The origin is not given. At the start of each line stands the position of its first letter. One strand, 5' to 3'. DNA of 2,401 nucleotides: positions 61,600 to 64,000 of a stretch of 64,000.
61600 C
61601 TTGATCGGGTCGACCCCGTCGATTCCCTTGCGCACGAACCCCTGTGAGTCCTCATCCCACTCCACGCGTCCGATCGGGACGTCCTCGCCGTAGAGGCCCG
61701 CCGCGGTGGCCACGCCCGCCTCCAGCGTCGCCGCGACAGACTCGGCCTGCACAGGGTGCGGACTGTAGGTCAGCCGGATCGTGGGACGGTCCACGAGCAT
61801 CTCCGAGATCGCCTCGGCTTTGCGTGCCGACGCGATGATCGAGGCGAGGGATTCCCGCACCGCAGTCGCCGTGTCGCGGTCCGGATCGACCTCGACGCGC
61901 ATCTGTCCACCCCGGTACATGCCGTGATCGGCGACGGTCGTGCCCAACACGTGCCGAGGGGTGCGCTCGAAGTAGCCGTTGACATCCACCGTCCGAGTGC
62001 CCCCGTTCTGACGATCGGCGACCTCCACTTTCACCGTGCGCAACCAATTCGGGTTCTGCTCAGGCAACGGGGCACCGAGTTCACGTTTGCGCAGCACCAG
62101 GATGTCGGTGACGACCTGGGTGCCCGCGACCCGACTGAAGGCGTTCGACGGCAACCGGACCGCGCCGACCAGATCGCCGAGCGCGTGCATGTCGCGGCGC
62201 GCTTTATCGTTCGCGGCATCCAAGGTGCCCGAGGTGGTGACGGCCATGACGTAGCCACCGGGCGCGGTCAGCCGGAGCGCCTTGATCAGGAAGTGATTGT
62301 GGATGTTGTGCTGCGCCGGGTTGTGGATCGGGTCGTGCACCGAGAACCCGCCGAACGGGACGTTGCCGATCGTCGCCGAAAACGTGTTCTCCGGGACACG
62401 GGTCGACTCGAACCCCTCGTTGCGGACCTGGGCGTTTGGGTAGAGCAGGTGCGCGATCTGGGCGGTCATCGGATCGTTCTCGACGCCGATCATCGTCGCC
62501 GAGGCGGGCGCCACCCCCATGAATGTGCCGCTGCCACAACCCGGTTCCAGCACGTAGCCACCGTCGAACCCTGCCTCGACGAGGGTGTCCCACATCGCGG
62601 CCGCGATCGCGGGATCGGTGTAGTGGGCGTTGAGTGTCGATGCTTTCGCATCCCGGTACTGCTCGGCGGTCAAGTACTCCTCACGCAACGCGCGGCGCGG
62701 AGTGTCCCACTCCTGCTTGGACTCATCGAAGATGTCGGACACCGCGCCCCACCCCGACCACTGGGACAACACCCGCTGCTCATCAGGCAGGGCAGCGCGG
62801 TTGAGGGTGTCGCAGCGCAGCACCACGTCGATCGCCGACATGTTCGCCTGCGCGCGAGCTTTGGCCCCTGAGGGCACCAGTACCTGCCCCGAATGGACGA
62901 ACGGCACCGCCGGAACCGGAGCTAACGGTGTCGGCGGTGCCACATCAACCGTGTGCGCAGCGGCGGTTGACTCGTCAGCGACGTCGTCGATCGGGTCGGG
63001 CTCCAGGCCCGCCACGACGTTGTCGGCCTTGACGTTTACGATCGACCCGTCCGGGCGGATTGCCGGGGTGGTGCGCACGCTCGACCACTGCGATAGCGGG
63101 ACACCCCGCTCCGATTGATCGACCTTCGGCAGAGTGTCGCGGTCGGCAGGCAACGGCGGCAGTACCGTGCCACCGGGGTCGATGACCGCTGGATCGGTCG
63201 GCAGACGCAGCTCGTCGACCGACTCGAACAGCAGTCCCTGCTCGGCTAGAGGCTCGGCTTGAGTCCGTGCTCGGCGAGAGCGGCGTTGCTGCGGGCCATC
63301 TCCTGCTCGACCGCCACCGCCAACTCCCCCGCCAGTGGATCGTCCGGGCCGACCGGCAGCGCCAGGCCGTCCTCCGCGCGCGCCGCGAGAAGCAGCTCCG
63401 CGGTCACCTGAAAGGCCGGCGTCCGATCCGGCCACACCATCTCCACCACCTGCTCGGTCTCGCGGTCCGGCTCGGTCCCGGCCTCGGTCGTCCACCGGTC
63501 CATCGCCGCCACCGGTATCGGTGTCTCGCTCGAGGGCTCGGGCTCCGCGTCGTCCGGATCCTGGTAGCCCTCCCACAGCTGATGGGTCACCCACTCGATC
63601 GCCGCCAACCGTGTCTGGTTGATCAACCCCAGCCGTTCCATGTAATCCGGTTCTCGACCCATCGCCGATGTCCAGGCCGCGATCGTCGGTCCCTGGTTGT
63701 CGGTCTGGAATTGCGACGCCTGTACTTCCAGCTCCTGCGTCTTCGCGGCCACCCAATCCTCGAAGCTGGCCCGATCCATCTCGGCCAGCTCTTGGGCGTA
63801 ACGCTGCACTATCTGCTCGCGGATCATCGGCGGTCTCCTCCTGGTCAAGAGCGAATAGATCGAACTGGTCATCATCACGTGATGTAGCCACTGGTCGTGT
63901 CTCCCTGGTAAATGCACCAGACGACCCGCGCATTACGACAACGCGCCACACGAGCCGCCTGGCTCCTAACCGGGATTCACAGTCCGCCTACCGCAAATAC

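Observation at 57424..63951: Giant DarB-like methyltransferase-helicase with a mis-framed 5' end; possible split of a ~2130-aa polypeptide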

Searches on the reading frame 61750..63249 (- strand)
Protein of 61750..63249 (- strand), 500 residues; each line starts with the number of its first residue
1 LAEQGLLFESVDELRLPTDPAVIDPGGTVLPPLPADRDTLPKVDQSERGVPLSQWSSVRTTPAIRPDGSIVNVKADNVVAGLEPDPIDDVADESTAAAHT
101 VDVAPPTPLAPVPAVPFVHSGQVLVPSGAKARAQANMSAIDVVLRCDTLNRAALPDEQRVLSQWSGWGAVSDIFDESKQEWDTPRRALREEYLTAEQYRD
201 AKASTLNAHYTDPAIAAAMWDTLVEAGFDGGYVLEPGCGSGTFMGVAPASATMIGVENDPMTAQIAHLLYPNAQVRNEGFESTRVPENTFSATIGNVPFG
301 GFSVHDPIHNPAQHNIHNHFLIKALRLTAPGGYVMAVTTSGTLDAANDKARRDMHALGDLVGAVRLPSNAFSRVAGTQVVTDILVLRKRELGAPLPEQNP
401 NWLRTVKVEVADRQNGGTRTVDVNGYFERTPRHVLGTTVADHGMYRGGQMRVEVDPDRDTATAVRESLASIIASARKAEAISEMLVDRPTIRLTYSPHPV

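Call 51: find_homologous_proteins(query=window:61750-63249:-, max_evalue=1e-10)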
Query window:61750-63249:- (500 aa): 279 proteins with E <= 1e-10 among 8000 candidates; the best 120 are listed.
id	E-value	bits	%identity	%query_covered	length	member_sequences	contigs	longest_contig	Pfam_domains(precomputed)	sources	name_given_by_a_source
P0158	4.2e-173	595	60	92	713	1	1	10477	PF28553.1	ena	-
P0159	4.8e-131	456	52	90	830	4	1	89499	PF28553.1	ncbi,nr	ncbi:hypothetical protein MTX80_22845 (plasmid) [Gordonia amicalis]|nr:hypothetical protein [Gordoni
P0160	2.6e-122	428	58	71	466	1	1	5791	-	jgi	-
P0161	3.3e-122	427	54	74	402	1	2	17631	-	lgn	-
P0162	6.6e-122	426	56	75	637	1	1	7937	-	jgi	-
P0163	7.4e-122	426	49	94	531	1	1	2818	-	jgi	-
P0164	8.7e-121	423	56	71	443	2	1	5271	-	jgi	-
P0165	1.8e-116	408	55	71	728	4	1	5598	PF28553.1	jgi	-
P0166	4.5e-116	407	55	70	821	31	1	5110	PF28553.1,PF28554.1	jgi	-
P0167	1.2e-115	406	58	66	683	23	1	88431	-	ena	-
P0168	8.5e-115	403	56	66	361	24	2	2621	-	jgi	-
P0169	2.3e-114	401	47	93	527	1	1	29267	-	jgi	jgi:hypothetical protein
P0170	7.7e-114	400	57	64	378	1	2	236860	PF13489.13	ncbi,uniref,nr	ncbi:hypothetical protein [Mycobacteroides franklinii]|uniref:hypothetical protein n=1 Tax=Mycobacte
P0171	2.0e-113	398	55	70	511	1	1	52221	-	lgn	-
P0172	2.2e-113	398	53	71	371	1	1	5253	-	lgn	-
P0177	3.8e-110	387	58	64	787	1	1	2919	PF28553.1,PF28554.1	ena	-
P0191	8.8e-99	350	54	61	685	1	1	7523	PF28553.1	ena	-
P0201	1.2e-92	330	51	68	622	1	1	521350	PF28553.1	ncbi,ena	-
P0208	5.4e-89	318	47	75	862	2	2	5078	PF28553.1,PF28554.1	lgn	-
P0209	8.1e-89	317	48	69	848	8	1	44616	PF28553.1,PF28554.1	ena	-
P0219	1.5e-86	310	48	71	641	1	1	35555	PF28553.1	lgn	-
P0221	3.2e-86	309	46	72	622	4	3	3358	PF28553.1,PF13649.13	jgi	-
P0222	5.9e-86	308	50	62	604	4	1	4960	PF28553.1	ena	-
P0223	7.2e-86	307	47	75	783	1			PF28553.1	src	-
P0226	1.2e-85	307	48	69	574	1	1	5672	PF28553.1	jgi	jgi:SAM-dependent methyltransferase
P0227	2.5e-85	306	47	67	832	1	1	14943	PF13489.13,PF28553.1,PF28554.1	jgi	jgi:SAM-dependent methyltransferase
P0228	3.2e-85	305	48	64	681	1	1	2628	PF28553.1,PF13649.13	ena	-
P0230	4.1e-85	305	45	70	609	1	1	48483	PF28553.1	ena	-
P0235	1.3e-84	303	46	75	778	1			PF28553.1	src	-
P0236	1.9e-84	303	49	65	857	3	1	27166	PF28553.1,PF28554.1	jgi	jgi:SAM-dependent methyltransferase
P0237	2.1e-84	303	48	64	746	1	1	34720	PF28553.1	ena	-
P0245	4.4e-83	298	45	74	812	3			PF28553.1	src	-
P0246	7.0e-83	298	47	65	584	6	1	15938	PF28553.1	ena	-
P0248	1.3e-82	297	47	67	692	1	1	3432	PF28553.1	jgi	jgi:hypothetical protein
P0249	1.6e-82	296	50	62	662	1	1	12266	PF28553.1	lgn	-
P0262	8.7e-81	291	47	64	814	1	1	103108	PF28553.1,PF28554.1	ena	-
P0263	2.2e-80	289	48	61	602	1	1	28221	PF28553.1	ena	-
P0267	3.8e-80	289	49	63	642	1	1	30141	PF28553.1,PF13649.13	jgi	jgi:SAM-dependent methyltransferase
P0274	1.1e-79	287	47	64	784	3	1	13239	PF28553.1,PF13649.13,PF28554.1,PF08241.19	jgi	jgi:SAM-dependent methyltransferase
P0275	1.4e-79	287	46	67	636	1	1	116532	PF28553.1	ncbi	ncbi:helicase, partial [Micrococcaceae bacterium Sec7.4]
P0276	1.8e-79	286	45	71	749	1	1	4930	PF28553.1,PF13649.13,PF08241.19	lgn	-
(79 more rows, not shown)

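Call 71: find_encoding_contigs(protein=P0276, flank=5000, max_places=2)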
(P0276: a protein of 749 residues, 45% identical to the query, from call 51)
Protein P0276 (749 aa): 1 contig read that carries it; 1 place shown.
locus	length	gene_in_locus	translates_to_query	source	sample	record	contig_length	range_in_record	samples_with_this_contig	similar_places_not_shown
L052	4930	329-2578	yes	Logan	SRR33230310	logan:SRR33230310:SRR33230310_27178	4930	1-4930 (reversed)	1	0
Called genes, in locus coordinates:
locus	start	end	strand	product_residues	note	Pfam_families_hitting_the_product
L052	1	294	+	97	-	?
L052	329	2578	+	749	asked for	PF08241:Methyltransf_11 (weak), PF13649:Methyltransf_25, PF28553:WH_1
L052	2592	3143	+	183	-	PF07929:PRiA4_ORF3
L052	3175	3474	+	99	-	-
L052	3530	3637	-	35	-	-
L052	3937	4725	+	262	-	-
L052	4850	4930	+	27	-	?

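Call 86: search_protein_families(library=phrogs, proteins=[window:62000-63249:-], max_evalue=0.01)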
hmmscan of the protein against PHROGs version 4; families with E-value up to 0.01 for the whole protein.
window:62000-63249:- (416 aa): 11 families
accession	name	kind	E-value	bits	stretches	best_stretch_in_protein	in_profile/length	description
phrog_10089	-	moron, auxiliary metabolic gene and host takeover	3.9e-94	316.9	1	122-412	1576-1873/4647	DarB-like antirestriction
phrog_11801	-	other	2.4e-64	218.3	1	115-390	78-333/2269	DNA methyltransferase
phrog_1685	-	unknown function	1.4e-53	182.7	1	126-393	41-284/2278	-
phrog_37568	-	unknown function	1.4e-43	149.5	1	128-392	1072-1343/1780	-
phrog_9133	-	unknown function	1e-25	90.8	1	157-391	691-907/1259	-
phrog_29705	-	unknown function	2.2e-20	73.4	1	202-389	84-275/780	-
phrog_10691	-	unknown function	6.2e-08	30.5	1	230-390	2379-2528/3925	-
phrog_5172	-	unknown function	1.1e-07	31.9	1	201-300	15-104/377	-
phrog_24008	-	DNA, RNA and nucleotide metabolism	1.1e-07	31.1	1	198-389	63-250/1006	helicase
phrog_3820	-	other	8.1e-07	29.4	1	203-341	45-181/255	DNA methyltransferase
phrog_5143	-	unknown function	5.5e-05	21.3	1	197-400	1789-1976/2204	-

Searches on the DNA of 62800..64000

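Call 76: search_rna_families(source=window, start=62800, end=64000, threshold=evalue, max_evalue=1)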
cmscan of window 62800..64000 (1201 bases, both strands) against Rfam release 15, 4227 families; matches with E-value up to 1: 0.
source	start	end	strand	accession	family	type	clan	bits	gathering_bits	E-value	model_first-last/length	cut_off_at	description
